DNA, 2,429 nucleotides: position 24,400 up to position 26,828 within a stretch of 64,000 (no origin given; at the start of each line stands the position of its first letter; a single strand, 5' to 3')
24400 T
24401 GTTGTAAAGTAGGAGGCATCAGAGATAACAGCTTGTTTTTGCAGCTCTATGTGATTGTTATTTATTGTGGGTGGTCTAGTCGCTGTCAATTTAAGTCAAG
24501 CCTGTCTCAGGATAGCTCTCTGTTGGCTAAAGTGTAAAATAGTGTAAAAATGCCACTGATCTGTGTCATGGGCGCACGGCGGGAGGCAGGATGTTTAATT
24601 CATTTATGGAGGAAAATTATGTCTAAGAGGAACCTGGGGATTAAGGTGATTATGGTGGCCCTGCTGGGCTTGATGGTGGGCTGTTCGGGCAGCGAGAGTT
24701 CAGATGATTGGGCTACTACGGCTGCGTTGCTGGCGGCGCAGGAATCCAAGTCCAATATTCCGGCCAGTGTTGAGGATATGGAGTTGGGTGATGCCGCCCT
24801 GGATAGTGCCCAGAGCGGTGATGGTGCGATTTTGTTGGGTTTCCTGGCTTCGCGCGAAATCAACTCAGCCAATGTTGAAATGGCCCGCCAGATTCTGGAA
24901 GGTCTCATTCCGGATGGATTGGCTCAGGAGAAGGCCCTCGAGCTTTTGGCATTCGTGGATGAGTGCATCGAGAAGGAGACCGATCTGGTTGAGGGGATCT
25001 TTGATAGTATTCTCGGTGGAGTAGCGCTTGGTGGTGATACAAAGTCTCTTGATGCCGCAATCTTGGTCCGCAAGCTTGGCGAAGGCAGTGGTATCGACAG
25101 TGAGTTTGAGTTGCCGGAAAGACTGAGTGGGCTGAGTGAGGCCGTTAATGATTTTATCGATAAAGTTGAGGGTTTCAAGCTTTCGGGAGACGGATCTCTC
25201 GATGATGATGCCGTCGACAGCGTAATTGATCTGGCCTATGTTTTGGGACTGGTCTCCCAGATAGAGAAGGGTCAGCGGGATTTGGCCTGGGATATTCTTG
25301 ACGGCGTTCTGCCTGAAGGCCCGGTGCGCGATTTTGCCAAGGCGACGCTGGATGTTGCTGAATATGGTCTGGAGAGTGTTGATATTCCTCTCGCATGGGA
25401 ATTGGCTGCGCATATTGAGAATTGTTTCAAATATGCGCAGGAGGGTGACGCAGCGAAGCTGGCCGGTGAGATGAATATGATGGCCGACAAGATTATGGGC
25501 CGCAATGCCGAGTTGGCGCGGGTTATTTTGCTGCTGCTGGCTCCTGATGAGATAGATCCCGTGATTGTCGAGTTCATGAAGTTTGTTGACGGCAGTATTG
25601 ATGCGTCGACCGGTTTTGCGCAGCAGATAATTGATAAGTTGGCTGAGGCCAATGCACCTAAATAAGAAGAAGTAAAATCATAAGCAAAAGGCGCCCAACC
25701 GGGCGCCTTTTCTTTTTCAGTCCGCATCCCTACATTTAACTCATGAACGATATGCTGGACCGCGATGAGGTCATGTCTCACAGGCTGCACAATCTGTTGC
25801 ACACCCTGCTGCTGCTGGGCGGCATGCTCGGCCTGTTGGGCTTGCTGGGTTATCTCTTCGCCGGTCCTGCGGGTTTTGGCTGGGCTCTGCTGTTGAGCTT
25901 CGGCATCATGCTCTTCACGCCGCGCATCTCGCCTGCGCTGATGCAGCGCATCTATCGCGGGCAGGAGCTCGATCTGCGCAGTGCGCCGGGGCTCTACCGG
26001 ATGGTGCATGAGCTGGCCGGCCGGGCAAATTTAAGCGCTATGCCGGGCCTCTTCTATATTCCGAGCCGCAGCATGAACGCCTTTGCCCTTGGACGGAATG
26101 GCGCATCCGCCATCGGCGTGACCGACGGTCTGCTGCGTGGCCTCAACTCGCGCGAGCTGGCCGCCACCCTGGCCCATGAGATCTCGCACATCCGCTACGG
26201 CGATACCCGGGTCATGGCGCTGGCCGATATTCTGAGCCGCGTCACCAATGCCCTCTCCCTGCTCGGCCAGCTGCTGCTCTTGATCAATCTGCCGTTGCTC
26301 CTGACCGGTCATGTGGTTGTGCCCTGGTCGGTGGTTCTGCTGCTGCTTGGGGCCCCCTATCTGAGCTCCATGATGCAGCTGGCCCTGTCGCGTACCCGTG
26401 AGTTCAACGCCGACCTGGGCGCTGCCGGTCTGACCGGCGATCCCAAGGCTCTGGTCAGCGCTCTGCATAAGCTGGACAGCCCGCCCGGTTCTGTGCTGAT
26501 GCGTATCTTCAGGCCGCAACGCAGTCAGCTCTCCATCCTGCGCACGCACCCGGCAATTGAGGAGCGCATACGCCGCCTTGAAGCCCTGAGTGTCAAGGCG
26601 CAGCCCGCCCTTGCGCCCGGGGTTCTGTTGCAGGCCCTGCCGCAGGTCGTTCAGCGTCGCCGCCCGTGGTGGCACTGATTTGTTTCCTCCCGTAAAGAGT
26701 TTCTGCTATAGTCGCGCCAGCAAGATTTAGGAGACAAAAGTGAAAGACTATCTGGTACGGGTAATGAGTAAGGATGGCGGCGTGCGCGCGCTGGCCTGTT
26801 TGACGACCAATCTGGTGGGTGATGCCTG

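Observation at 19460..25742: Low-GC island: four tandem paralogous acidic lipoprotein genes, each its own transcription unit, inserted between holB and htpX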

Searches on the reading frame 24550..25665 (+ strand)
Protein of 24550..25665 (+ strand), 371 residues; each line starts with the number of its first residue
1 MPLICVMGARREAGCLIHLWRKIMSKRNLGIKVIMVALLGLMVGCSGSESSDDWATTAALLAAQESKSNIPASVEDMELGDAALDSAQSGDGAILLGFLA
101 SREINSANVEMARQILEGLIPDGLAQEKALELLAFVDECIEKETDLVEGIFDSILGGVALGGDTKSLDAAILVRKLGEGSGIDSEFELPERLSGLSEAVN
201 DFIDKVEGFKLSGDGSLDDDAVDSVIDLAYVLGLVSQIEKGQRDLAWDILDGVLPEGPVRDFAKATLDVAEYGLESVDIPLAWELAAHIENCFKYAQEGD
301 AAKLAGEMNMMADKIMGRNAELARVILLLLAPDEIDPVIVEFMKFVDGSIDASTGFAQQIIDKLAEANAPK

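Call 4: search_protein_families(library=ncbifam, proteins=[window:24550-25665:+], max_evalue=1)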
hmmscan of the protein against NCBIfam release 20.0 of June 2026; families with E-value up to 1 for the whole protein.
window:24550-25665:+ (371 aa): 0 families

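Call 5: search_protein_families(library=pfam, proteins=[window:24550-25665:+], max_evalue=1)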
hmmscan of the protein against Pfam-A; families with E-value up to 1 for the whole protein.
window:24550-25665:+ (371 aa): 0 families

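Call 12: find_homologous_proteins(query=window:24619-25665:+, max_evalue=0.001)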
Query window:24619-25665:+ (348 aa): 2 proteins with E <= 0.001 among 8000 candidates.
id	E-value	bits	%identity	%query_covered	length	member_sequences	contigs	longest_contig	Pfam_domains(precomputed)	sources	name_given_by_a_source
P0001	3.9e-214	728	100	100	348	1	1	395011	-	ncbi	-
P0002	8.2e-45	172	40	98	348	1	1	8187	-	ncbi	-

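Call 13: find_encoding_contigs(protein=P0002, flank=10000, max_places=6)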
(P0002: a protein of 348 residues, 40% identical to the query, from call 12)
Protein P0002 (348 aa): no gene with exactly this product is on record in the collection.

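Call 14: find_encoding_contigs(protein=P0001, flank=10000, max_places=3)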
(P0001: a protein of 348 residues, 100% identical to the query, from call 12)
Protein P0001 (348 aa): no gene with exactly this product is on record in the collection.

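Call 15: list_cluster_members(proteins=[P0001, P0002])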
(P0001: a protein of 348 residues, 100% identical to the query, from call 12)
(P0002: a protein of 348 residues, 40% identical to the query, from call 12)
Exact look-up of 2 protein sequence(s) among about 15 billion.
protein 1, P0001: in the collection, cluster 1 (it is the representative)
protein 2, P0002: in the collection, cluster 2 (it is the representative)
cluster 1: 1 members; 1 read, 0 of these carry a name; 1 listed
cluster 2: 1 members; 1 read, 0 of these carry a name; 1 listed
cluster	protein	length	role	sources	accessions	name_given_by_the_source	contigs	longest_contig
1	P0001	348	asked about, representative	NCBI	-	-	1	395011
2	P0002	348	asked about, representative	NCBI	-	-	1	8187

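Call 16: find_related_loci(query=window:24619-25665:+, collection=genome_contigs, flank=10000)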
Query window:24619-25665:+ (348 aa) in genome_contigs; peptide patterns used: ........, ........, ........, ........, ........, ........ (x = any residue, [..] = any of these).
184 stretches matched a pattern, but none encodes a relative of the query by tblastn (E <= 1e-3).
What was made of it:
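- Tried and rejected: g4 against the GTDB species representatives found nothing, so the source genome is not represented there (call 16).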

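Call 35: predict_structure(alignment_id=A1)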
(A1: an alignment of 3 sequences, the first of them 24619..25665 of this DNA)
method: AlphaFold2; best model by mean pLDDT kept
length: 348 residues; sequences in the alignment: 3
mean_pLDDT: 43.1   pTM: 0.31
mean pLDDT of the five models: 43.1, 42.6, 39.1, 38.4, 37.2
residues with pLDDT >= 90: 0; 70-90: 1; 50-70: 84; < 50: 263
segments of 3 or more residues with pLDDT < 50: 1-82, 84-93, 95-106, 108-110, 115-223, 225-236, 250-254, 309-316, 325-336, 343-348
pLDDT, mean of each block of 10 residues (from residue 1): 32 37 31 33 31 33 34 36 46 43 45 46 33 27 33 30 34 43 40 42 45 45 45 49 56 50 63 63 64 57 54 50 50 48 41
secondary structure, 60 per line:
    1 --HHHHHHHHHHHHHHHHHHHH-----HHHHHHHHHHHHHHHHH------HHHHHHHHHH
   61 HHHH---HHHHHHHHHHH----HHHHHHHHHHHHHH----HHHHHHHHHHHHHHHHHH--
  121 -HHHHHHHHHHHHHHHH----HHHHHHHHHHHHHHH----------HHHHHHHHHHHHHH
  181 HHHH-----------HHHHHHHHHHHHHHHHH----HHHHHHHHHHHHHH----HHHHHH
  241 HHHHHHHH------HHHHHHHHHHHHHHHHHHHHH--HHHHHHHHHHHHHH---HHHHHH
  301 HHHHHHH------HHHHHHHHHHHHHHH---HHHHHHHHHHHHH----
elements in order: H3-22 H28-44 H51-64 H68-78 H83-96 H101-118 H122-137 H142-156 H167-184 H196-212 H217-230 H235-248 H255-275 H278-291 H295-307 H314-328 H332-344

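Call 36: search_protein_representatives(alignment_id=A1)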
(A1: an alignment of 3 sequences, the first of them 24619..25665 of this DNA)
Query: 3 sequences, 343 profile positions. Proteins with E-value up to 0.001 (for the whole library): 5; up to 1e-10: 5; up to 1e-30: 3. The best 5 are listed.
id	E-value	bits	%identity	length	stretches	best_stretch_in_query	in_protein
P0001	4.1e-163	559.1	-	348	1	1-343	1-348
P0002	6.1e-154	528.9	-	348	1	1-343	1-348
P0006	2.3e-119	415.2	-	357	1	1-339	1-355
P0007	5.9e-30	121.2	-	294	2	195-334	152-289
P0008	1.3e-19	87.2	-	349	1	10-342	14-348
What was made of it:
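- A profile search of 1.84e9 representatives finds five proteins (call 36).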

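Call 38: find_encoding_contigs(protein=P0008, flank=10000, max_places=6)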
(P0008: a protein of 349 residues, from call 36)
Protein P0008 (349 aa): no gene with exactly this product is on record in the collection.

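Call 39: find_encoding_contigs(protein=P0007, flank=10000, max_places=6)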
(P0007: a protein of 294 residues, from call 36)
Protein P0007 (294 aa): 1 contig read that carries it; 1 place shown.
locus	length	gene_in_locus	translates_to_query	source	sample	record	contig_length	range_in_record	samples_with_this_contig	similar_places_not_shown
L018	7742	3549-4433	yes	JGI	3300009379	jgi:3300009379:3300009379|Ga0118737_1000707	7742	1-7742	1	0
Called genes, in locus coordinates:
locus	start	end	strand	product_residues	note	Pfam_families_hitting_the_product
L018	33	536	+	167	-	-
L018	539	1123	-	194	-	-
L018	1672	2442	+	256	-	PF00142:Fer4_NifH, PF01656:CbiA, PF02374:ArsA_ATPase (weak), PF06564:CBP_BcsQ, PF09140:MipZ (weak), PF10609:ParA, PF13614:AAA_31, PF00448:SRP54 (faint)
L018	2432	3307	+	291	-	PF02195:ParB_N, PF17762:HTH_ParB, PF23552:ParB_C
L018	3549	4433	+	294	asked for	-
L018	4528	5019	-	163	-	PF00149:Metallophos, PF12850:Metallophos_2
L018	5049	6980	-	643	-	PF00133:tRNA-synt_1, PF01406:tRNA-synt_1e, PF09334:tRNA-synt_1g, PF00133:tRNA-synt_1, PF01406:tRNA-synt_1e (weak), PF19303:Anticodon_3 (weak), PF01588:tRNA_bind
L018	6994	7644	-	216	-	PF04468:PSP1, PF28472:PSP1_3rd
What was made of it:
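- P0007 in L018 is not next to htpX or hslO (call 39).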

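Call 40: find_encoding_contigs(protein=P0006, flank=10000, max_places=8)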
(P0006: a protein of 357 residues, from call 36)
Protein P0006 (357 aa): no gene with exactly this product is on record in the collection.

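Call 44: find_related_loci(query=A2, collection=metagenome_contigs, flank=10000)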
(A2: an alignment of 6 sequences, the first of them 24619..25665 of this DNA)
Query A2 (348 aa) in metagenome_contigs; peptide patterns used: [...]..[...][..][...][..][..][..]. (x = any residue, [..] = any of these).
262 stretches matched a pattern, but none encodes a relative of the query by tblastn (E <= 1e-3).
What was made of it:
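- Tried and rejected: A family-profile scan of the metagenomes found nothing (call 44).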

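Call 45: search_solved_structures(query=A2, max_evalue=10)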
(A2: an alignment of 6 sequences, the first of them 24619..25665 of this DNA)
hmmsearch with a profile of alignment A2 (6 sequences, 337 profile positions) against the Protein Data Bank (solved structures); distinct sequences matched with E-value up to 10: 6.
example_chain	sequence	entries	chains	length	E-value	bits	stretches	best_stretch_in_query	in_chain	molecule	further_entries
9s1t_A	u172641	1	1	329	0.00032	23.5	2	82-268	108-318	De novo designed helical barrel - 6H5L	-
9r2b_B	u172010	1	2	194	0.19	14.3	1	79-206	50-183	de novo-designed alpha-helical barrel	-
6xwx_A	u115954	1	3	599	0.2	14.3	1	179-268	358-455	Uncharacterized protein,Uncharacterized protein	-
9lnt_A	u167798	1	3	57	0.23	14.1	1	250-299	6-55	mAIT03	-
9p50_A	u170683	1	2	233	0.34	13.5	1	213-271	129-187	Diguanylate cyclase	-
2v08_A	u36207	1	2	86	0.43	13.2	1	166-239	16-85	CYTOCHROME C6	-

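Call 71: predict_structure(alignment_id=A2)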
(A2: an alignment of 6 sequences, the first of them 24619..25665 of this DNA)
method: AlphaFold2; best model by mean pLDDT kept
length: 348 residues; sequences in the alignment: 6
mean_pLDDT: 45.9   pTM: 0.32
mean pLDDT of the five models: 45.9, 43.2, 42.4, 37.9, 36.2
residues with pLDDT >= 90: 0; 70-90: 34; 50-70: 80; < 50: 234
segments of 3 or more residues with pLDDT < 50: 1-45, 123-216, 218-220, 225-236, 250-256, 272-274, 280-282, 289-300, 304-348
pLDDT, mean of each block of 10 residues (from residue 1): 29 27 28 39 50 74 57 63 80 71 70 67 42 29 31 30 32 37 36 38 43 45 46 47 54 47 54 50 51 47 45 41 37 33 35
secondary structure, 60 per line:
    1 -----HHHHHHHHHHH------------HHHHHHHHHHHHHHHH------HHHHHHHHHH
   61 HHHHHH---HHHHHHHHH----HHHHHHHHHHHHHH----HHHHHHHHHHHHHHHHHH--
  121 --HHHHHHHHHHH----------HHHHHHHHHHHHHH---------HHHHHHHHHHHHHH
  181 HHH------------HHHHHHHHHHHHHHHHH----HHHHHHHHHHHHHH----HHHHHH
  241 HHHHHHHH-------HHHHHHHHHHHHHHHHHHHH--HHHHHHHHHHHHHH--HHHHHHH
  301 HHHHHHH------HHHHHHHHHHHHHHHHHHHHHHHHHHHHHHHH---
elements in order: H6-16 H29-44 H51-66 H70-78 H83-96 H101-118 H123-133 H144-157 H167-183 H196-212 H217-230 H235-248 H256-275 H278-291 H294-307 H314-345
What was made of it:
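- All-alpha secondary structure in both AF2 runs (calls 35, 71).
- Tried and rejected: Two AF2 runs (3- and 6-sequence alignments) gave pLDDT 43 and 46 (calls 35, 71).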

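Call 75: fold_search(model_id=the predicted structure, library=pdb)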
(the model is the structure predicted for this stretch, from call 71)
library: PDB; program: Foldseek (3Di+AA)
matches with E <= 10: 171; with E <= 0.001: 0
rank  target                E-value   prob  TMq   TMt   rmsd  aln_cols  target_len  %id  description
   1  7ue2_A                4.7e-01  0.14  0.13  0.14  18.0       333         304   15  Crystal structure of designed helical repeat protein RPB_PLP3_R6 bound to PLPx6 peptide (released 2023-03-29)
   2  7vq3_A                5.3e-01  0.10  0.12  0.12  22.7       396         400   13  The apo-state AtALMT1 structures at pH 5 (ALMT1apo/pH5) (released 2021-12-01)
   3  7jjl_A                5.6e-01  0.12  0.14  0.13  17.2       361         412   13  Crystal structure of Importin Alpha 3 in complex with human LSD1 NLS (released 2020-08-05)
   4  5o2n_A                8.5e-01  0.12  0.16  0.11  21.8       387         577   11  Lytic transglycosylase in action (released 2018-03-14)
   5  5mpq                  9.6e-01  0.13  0.17  0.12  21.5       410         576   10  Bulgecin A: The key to a broad-spectrum inhibitor that targets lytic transglycosylases (released 2017-03-29)
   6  9qpq_J                1.0e+00  0.14  0.16  0.17  15.4       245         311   14  The structure of the COPI leaf bound to GOLPH3 (released 2025-10-22)
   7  8hmd_C                1.0e+00  0.13  0.15  0.06  19.1       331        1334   12  base module state 2 of Tetrahymena IFT-A (released 2023-06-14)
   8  4cb9                  1.1e+00  0.09  0.15  0.12  19.4       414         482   12  Structure of full-length CTNNBL1 in P43212 space group (released 2013-12-04)
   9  6h5f                  1.4e+00  0.07  0.14  0.10  21.2       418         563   11  LtgA disordered Helix (released 2019-08-28)
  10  5mfl_A                1.5e+00  0.07  0.13  0.13  17.7       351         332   13  Designed armadillo repeat protein (KR)5_GS10_YIIIM6AII (released 2017-09-13)
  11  3qtm_B                1.7e+00  0.10  0.17  0.18  16.7       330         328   11  Structure of S. pombe nuclear import adaptor Nro1 (Space group P21) (released 2011-09-21)
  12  9gm7_C                1.7e+00  0.07  0.15  0.13  22.2       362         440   13  MukBEF in a nucleotide-bound state with open neck gate (monomer) (released 2025-03-26)
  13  9i05_Xl               1.8e+00  0.07  0.14  0.12  19.3       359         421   12  Cryo-EM structure of the large subunit of the mitochondrial ribosome from Toxoplasma gondii (released 2025-06-11)
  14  6s9o_A                1.9e+00  0.11  0.20  0.20  14.6       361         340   13  Designed Armadillo Repeat protein internal Lock1 fused to target peptide KRKRKLKFKR (released 2020-02-19)
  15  3mv2_B                1.9e+00  0.07  0.14  0.16  20.8       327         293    9  Crystal Structure of a-COP in Complex with e-COP (released 2010-06-16)
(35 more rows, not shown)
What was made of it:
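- Tried and rejected: Foldseek against the PDB on the better model gave nothing with E<0.4 (call 75).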

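Call 85: search_protein_families(library=phrogs, proteins=[window:24619-25665:+], max_evalue=0.01)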
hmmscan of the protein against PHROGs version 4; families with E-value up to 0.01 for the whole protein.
window:24619-25665:+ (348 aa): 0 families

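Call 86: search_protein_families(library=padloc, proteins=[window:24619-25665:+], max_evalue=0.01)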
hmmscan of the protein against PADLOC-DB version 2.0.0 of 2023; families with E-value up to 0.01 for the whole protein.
window:24619-25665:+ (348 aa): 0 families

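Call 96: search_protein_families(library=pfam, proteins=[L018:4528-5019:-], max_evalue=0.00001)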
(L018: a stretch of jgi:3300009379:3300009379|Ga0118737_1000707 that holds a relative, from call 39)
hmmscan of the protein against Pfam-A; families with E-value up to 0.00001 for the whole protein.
L018:4528-5019:- (163 aa): 2 families
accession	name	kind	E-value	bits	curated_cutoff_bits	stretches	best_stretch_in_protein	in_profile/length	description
PF12850.12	Metallophos_2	-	1.3e-27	97.1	27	1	1-152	1-153/154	Calcineurin-like phosphoesterase superfamily domain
PF00149.33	Metallophos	-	4.6e-09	37.4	21.5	1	1-96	1-116/191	Calcineurin-like phosphoesterase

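Call 105: search_dna_similar(query=window:24619-25665:+, collection=plasmids, mode=protein, max_evalue=0.001, max_rows=5)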
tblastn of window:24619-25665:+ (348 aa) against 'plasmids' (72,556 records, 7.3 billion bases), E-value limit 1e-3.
No match.

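Call 113: find_related_loci(query=A2, collection=viral_contigs, flank=5000)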
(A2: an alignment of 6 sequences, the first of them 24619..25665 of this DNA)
Query A2 (348 aa) in viral_contigs; peptide patterns used: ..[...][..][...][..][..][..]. (x = any residue, [..] = any of these).
19 stretches matched a pattern, but none encodes a relative of the query by tblastn (E <= 1e-3).

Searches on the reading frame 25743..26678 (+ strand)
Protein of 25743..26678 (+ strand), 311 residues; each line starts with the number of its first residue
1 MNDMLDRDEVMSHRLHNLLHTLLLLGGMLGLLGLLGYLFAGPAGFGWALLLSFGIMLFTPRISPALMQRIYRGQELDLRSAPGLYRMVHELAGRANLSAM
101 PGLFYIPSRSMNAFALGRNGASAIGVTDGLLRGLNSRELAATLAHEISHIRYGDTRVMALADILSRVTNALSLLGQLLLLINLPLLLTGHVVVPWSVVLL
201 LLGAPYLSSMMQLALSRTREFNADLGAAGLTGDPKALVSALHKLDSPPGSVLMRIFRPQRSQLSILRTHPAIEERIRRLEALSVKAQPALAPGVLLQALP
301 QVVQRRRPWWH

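Call 4: search_protein_families(library=ncbifam, proteins=[window:25743-26678:+], max_evalue=1)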
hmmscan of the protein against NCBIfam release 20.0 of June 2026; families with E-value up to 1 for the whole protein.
window:25743-26678:+ (311 aa): 10 families
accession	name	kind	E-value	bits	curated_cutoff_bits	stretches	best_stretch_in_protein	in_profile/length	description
NF002826.0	PRK03001.1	equivalog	3.5e-49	167.5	369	1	17-285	3-281/285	zinc metalloprotease HtpX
NF002839.0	PRK03072.1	equivalog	1.1e-44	152.7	412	1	11-285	2-287/291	zinc metalloprotease HtpX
NF002363.0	PRK01345.1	equivalog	2e-43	148.7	422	1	17-286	2-282/318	zinc metalloprotease HtpX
NF003425.0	PRK04897.1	equivalog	4.5e-37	127.9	355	1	20-281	12-297/298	zinc metalloprotease HtpX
NF002669.0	PRK02391.1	equivalog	1.3e-34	119.7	341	1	21-284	18-293/298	zinc metalloprotease HtpX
NF002775.0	PRK02870.1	equivalog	1.2e-30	107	285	1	81-245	114-279/338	zinc metalloprotease HtpX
NF003965.0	PRK05457.1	equivalog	1.3e-25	90.4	245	1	84-281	79-283/285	protease HtpX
NF002322.0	PRK01265.1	equivalog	1.8e-13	50.6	275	1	13-245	8-248/325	zinc metalloprotease HtpX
NF052400.1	M48_BAM_BepA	equivalog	0.00079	18.3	570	1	94-159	83-148/483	beta-barrel assembly-enhancing protease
NF052399.1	M48_lipo_LoiP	exception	0.003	17.1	365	1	109-158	95-142/247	metalloprotease LoiP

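Call 5: search_protein_families(library=pfam, proteins=[window:25743-26678:+], max_evalue=1)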
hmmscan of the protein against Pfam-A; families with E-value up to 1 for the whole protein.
window:25743-26678:+ (311 aa): 3 families
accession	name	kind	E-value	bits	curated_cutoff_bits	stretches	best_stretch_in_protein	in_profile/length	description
PF01435.24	Peptidase_M48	-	2.3e-27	96.5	20.3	1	84-281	7-184/186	Peptidase family M48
PF05569.17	Peptidase_M56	-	0.13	11.9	31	1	127-163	181-217/296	BlaR1 peptidase M56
PF10263.15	SprT-like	-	0.19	12.1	25.6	1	89-150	30-72/108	SprT-like family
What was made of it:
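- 25743..26678 (+): Right flank: htpX-type M48 zinc metalloprotease. NF002826 3.5e-49; PF01435 2.3e-27 (calls 4, 5).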

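Call 47: find_encoding_contigs(protein=window:25743-26678:+, flank=10000, max_places=10)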
Protein window:25743-26678:+ (311 aa): no gene with exactly this product is on record in the collection.

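Call 88: find_related_loci(query=window:25743-26678:+, collection=metagenome_contigs, flank=10000)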
Query window:25743-26678:+ (311 aa) in metagenome_contigs; peptide patterns used: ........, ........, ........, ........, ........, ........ (x = any residue, [..] = any of these).
347 stretches matched a pattern; 47 encode a relative of the query (tblastn E <= 1e-3); 47 distinct loci.
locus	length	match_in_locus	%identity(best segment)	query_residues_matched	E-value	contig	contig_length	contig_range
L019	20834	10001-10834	33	17-283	5e-38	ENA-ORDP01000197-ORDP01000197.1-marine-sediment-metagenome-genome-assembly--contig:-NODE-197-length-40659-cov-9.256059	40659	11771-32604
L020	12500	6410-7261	30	35-294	8e-28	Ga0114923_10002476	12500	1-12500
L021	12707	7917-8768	30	35-294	8e-28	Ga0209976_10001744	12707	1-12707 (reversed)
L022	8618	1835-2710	30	23-292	4e-25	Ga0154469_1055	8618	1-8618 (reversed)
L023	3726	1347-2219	31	8-282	4e-24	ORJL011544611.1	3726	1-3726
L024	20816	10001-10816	32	45-283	2e-23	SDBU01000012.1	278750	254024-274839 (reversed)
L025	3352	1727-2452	35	79-279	5e-23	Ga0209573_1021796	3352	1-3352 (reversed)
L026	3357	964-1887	31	2-287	7e-23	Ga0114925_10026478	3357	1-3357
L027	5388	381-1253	32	16-283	1e-22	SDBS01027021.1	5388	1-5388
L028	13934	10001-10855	31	17-282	2e-21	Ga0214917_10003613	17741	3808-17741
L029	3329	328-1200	31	16-283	1e-21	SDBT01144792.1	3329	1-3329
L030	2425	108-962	30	17-283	1e-21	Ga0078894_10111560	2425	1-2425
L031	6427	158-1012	32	17-282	3e-20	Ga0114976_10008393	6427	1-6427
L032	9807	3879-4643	29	23-282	7e-20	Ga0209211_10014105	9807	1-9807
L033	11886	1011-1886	31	17-289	9e-20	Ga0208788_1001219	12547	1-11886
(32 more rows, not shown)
